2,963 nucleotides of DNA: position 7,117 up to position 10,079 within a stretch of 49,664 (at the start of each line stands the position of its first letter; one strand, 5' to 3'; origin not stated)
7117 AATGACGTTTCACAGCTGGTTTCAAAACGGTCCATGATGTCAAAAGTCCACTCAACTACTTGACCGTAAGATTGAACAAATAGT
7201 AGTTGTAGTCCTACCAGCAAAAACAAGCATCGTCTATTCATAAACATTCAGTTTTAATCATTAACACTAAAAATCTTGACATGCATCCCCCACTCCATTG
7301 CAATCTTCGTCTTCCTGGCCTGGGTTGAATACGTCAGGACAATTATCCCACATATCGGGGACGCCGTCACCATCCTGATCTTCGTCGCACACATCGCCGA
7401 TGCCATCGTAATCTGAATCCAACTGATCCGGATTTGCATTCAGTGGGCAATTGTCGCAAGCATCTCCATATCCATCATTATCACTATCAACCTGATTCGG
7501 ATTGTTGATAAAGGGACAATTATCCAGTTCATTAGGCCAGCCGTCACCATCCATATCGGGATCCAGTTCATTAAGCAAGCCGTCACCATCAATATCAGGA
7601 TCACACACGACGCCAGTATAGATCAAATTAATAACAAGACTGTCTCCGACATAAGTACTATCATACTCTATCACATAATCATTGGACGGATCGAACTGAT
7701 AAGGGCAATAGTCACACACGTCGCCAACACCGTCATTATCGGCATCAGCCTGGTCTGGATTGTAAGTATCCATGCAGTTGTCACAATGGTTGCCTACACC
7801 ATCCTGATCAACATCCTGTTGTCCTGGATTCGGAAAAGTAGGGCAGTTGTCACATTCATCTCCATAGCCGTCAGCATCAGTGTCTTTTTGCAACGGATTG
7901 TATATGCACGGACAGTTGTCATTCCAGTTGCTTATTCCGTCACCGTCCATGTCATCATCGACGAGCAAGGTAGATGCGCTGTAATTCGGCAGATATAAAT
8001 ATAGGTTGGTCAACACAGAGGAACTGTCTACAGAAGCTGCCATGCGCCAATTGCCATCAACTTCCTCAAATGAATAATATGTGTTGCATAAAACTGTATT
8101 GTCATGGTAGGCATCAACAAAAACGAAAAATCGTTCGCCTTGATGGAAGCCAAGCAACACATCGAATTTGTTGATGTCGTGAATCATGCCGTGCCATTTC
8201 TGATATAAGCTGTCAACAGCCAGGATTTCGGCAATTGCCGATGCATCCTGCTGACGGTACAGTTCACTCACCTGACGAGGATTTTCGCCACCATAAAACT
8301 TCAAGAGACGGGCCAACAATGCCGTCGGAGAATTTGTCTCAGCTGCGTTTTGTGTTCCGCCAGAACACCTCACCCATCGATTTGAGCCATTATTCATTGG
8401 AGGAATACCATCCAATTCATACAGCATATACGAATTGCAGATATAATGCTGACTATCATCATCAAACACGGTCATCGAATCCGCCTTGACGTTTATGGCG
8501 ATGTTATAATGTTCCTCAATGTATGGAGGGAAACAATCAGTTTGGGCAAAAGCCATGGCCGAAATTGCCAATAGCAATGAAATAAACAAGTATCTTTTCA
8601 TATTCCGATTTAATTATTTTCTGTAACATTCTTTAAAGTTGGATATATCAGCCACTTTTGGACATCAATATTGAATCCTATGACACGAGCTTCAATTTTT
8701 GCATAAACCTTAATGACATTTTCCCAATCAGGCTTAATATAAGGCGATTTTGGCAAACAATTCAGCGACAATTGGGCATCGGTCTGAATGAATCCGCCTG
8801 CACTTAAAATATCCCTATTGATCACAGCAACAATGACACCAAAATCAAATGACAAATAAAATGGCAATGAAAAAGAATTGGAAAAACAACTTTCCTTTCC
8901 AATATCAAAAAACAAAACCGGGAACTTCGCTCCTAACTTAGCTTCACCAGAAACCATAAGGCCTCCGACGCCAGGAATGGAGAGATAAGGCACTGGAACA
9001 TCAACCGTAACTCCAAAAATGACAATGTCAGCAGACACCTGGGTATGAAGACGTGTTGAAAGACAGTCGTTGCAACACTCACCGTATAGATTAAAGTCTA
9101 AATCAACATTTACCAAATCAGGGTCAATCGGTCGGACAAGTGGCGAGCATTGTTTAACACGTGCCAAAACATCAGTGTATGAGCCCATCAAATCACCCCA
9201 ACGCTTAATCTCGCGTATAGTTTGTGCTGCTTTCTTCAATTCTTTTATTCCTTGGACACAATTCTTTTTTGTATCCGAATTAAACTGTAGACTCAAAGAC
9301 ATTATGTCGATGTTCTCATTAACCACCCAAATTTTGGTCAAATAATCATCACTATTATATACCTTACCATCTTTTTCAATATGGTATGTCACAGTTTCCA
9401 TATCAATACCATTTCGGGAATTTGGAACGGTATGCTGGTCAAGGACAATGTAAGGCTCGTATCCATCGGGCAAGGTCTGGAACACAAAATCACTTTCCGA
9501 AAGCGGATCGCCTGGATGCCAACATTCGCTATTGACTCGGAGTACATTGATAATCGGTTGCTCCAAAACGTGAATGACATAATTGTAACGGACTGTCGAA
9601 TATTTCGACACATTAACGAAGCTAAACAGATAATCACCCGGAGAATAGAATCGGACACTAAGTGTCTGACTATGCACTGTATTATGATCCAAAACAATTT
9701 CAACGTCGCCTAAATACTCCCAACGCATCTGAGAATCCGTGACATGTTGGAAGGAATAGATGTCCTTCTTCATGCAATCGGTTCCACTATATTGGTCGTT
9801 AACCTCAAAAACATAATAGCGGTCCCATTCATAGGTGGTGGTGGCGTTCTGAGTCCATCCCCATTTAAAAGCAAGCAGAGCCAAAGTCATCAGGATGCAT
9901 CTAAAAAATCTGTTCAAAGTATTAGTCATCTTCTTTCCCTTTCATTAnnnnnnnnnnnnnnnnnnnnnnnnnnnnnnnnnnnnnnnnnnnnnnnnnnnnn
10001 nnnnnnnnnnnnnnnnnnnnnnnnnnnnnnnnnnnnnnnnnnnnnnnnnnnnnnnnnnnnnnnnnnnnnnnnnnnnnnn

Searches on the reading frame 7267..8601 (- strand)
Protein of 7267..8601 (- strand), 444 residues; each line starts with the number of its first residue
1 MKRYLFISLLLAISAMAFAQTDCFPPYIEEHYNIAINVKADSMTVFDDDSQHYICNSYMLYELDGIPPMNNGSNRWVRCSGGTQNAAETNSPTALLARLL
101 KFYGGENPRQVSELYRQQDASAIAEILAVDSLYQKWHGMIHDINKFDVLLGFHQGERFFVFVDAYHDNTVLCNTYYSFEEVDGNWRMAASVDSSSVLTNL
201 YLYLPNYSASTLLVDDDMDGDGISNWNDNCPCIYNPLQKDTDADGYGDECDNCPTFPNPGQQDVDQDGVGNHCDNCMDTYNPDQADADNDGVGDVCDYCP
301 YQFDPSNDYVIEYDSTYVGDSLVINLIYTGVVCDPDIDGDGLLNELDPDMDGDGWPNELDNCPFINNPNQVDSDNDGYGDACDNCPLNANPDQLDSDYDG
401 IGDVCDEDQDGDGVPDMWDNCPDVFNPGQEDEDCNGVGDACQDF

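Call 9: search_protein_families(library=pfam, max_evalue=0.01, proteins=[window:7267-8601:-])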
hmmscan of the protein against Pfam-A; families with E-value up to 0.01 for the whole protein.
window:7267-8601:- (444 aa): 1 family
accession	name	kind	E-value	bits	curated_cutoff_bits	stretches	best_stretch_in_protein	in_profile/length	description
PF02412.23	TSP_3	-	2.5e-39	133.1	25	5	395-429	2-36/36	Thrombospondin type 3 repeat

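Call 10: search_protein_families(library=ncbifam, max_evalue=0.01, proteins=[window:7267-8601:-])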
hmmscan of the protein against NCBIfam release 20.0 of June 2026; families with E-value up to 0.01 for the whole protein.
window:7267-8601:- (444 aa): 2 families
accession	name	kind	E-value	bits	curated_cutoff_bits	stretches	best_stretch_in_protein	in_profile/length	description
NF047638.1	throspo3_MtsC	equivalog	2.8e-51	174.8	350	3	349-442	66-159/428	cell-cell cohesion MYXO-CTERM protein MtsC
NF045500.1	Omp28_seleno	equivalog_domain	3.6e-41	141.8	200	5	214-254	271-311/377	Omp28-related selenoprotein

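Call 69: find_encoding_contigs(protein=window:7267-8601:-, flank=10000, max_places=6)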
Protein window:7267-8601:- (444 aa): 2 contigs read that carry it; 2 places shown.
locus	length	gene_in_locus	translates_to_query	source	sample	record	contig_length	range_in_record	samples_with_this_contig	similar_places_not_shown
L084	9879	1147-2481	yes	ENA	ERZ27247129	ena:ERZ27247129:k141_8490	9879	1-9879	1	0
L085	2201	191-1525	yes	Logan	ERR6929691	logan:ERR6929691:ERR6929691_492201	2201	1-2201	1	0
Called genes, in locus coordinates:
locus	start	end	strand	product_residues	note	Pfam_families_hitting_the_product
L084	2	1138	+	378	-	?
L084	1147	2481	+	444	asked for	PF02412:TSP_3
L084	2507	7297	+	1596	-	PF24595:DUF7619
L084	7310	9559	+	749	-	-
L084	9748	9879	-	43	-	?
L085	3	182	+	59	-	?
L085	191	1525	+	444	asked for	PF02412:TSP_3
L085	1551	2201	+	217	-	?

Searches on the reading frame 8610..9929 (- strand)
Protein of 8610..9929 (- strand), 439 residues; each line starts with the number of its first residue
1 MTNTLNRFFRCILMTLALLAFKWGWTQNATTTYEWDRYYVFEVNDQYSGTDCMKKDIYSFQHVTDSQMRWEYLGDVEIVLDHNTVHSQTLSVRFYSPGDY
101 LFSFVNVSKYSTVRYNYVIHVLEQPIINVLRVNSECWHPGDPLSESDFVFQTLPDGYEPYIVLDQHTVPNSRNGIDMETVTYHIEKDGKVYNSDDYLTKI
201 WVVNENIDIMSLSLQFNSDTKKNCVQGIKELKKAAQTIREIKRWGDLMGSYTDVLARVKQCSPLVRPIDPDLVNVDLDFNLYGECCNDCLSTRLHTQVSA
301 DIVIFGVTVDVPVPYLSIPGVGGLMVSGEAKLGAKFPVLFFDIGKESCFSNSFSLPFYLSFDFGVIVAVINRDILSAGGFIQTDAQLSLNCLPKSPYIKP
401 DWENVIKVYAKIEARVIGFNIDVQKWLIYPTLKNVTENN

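Call 9: search_protein_families(library=pfam, max_evalue=0.01, proteins=[window:8610-9929:-])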
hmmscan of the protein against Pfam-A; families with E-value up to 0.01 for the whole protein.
window:8610-9929:- (439 aa): 0 families

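Call 10: search_protein_families(library=ncbifam, max_evalue=0.01, proteins=[window:8610-9929:-])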
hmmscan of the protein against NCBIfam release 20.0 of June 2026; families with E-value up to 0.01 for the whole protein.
window:8610-9929:- (439 aa): 0 families

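Call 35: find_homologous_proteins(query=window:8613-9929:-)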
Query window:8613-9929:- (439 aa): 1 proteins with E <= 0.001 among 4133 candidates.
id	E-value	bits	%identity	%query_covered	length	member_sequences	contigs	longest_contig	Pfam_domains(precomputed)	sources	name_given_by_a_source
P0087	0.0e+0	1011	99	100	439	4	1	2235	-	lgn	-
